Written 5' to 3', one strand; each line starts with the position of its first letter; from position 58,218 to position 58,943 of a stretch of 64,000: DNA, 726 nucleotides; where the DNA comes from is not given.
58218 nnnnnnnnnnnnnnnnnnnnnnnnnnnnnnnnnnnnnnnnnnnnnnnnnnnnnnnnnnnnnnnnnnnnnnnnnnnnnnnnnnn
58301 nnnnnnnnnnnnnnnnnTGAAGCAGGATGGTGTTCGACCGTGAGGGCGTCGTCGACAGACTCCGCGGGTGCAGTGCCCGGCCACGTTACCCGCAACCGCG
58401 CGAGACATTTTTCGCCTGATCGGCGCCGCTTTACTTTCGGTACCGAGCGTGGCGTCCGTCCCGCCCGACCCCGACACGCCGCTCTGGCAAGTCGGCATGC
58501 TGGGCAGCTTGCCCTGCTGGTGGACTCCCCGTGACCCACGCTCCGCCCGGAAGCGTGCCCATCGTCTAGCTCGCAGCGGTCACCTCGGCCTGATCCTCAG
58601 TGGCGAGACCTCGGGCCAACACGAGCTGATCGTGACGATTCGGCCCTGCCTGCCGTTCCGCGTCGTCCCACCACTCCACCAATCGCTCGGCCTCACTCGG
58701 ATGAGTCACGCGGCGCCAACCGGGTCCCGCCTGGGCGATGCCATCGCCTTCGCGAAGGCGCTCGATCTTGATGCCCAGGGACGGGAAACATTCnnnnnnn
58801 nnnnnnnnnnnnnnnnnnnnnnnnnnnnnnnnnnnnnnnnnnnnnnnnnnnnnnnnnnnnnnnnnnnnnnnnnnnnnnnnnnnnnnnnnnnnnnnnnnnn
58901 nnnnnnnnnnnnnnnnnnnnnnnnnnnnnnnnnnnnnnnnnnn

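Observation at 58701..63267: PglX-like N6-adenine methyltransferase overlapping an SNF2 helicase gene, with no nuclease and no BREX/DISARM partners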

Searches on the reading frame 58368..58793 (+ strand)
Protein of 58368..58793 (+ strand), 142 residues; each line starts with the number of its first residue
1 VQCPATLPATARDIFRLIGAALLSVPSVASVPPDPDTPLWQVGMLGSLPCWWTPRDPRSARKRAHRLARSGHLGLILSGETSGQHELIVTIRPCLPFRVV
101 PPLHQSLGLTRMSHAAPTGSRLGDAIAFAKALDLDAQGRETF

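Call 36: predict_structure(alignment_id=A3)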
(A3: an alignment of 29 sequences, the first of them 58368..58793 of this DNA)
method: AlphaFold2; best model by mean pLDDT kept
length: 142 residues; sequences in the alignment: 29
mean_pLDDT: 89.9   pTM: 0.85
mean pLDDT of the five models: 89.9, 89.5, 89.0, 88.6, 88.0
residues with pLDDT >= 90: 107; 70-90: 23; 50-70: 11; < 50: 1
segments of 3 or more residues with pLDDT < 50: none
pLDDT, mean of each block of 10 residues (from residue 1): 72 96 91 78 97 93 95 94 89 95 93 96 97 78 61
secondary structure, 60 per line:
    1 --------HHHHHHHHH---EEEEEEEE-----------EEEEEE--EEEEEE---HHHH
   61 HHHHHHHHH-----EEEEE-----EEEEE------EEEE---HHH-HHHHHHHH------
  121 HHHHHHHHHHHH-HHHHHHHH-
elements in order: H9-17 E21-28 E40-45 E48-53 H57-69 E75-79 E85-89 E96-99 H107-114 H121-132 H134-141

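Call 38: fold_search(model_id=the predicted structure, library=pdb)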
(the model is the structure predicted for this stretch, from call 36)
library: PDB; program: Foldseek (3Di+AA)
matches with E <= 10: 510; with E <= 0.001: 0
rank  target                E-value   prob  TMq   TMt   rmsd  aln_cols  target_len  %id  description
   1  9y9z_50               2.3e-01  0.05  0.17  0.12  17.1       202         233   13  Cryo-EM structure of conoid fiber from Toxoplasma gondii (24-nm repeat) (released 2025-12-03)
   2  6th2_A                3.5e-01  0.23  0.27  0.20   6.0        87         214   18  Crystal structure of Mycobacterium smegmatis CoaB in complex with CTP (released 2020-11-25)
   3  3ajv_C                3.9e-01  0.14  0.25  0.22  11.0        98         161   12  Splicing endonuclease from Aeropyrum pernix (released 2010-11-17)
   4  2wiw_A                4.1e-01  0.21  0.31  0.34   6.6       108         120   11  Crystal structures of Holliday junction resolvases from Archaeoglobus fulgidus bound to DNA substrate (released 2009-05-26)
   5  2zvf_F                4.9e-01  0.63  0.25  0.22   3.5        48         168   21  Crystal structure of Archaeoglobus fulgidus alanyl-tRNA synthetase C-terminal dimerization domain (released 2009-06-30)
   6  6ich                  4.9e-01  0.33  0.29  0.41   9.2        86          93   19  Grb2 SH2 domain in domain swapped dimer form (released 2019-07-17)
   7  3uqd_C                4.9e-01  0.21  0.25  0.13   9.8        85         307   19  Crystal structure of the Phosphofructokinase-2 from Escherichia coli in complex with substrates and products (released 2012-11-28)
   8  3syy                  4.9e-01  0.12  0.29  0.23  16.8       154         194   12  Crystal Structure of an alkaline exonuclease (LHK-Exo) from Laribacter hongkongensis (released 2012-02-15)
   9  3n1c_B                5.9e-01  0.23  0.25  0.13   9.6        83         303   19  Crystal structure of the phosphofructokinase-2 from Escherichia coli in complex with fructose-6-phosphate (released 2010-12-08)
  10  5cs4_B                5.9e-01  0.16  0.36  0.17   5.4       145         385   10  Crystal structure of domains AC3-AC5 of yeast acetyl-CoA carboxylase (released 2015-10-28)
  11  6b03_A                5.9e-01  0.04  0.20  0.05  15.8       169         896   15  The crystal structure of the ferredoxin protease FusC in complex with its substrate plant ferredoxin (released 2018-06-20)
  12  1jyq_A                6.2e-01  0.21  0.28  0.38   6.2        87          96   20  Xray Structure of Grb2 SH2 Domain Complexed with a Highly Affine Phospho Peptide (released 2002-03-13)
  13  3ajv_A                6.2e-01  0.13  0.25  0.22  10.9        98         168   12  Splicing endonuclease from Aeropyrum pernix (released 2010-11-17)
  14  4n08                  6.6e-01  0.12  0.21  0.11   8.5        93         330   14  Structure of Trypanosoma brucei brucei adenosine kinase (apo) (released 2014-01-15)
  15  5xsp_A                6.6e-01  0.12  0.28  0.14  13.2       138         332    9  The catalytic domain of GdpP with 5'-pApA (released 2018-01-31)
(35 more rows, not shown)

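Call 53: search_protein_representatives(alignment_id=A3)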
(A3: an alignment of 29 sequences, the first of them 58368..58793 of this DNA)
Query: 29 sequences, 142 profile positions. Proteins with E-value up to 0.001 (for the whole library): 25; up to 1e-10: 7; up to 1e-30: 3. The best 25 are listed.
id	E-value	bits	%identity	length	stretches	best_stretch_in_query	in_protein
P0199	9.3e-37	142.6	-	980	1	1-142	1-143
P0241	1.1e-36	142.3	-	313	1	4-142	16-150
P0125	5.7e-34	133.6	-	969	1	1-142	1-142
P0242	2.5e-28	115.3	-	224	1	9-127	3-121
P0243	6.6e-23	97.7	-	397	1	32-142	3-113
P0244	1.7e-13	67.2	-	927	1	59-142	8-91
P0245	5.3e-12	62.4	-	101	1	3-99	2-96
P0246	1.1e-08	51.6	-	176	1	24-141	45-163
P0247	5.7e-07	46.1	-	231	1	28-142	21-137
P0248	1.6e-06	44.6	-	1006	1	9-142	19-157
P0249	2.8e-06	43.8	-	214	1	35-139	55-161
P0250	1.1e-05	41.9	-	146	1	36-142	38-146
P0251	2.7e-05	40.7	-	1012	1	55-142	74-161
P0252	4.2e-05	40.0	-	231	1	33-134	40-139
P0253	5.0e-05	39.8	-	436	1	26-142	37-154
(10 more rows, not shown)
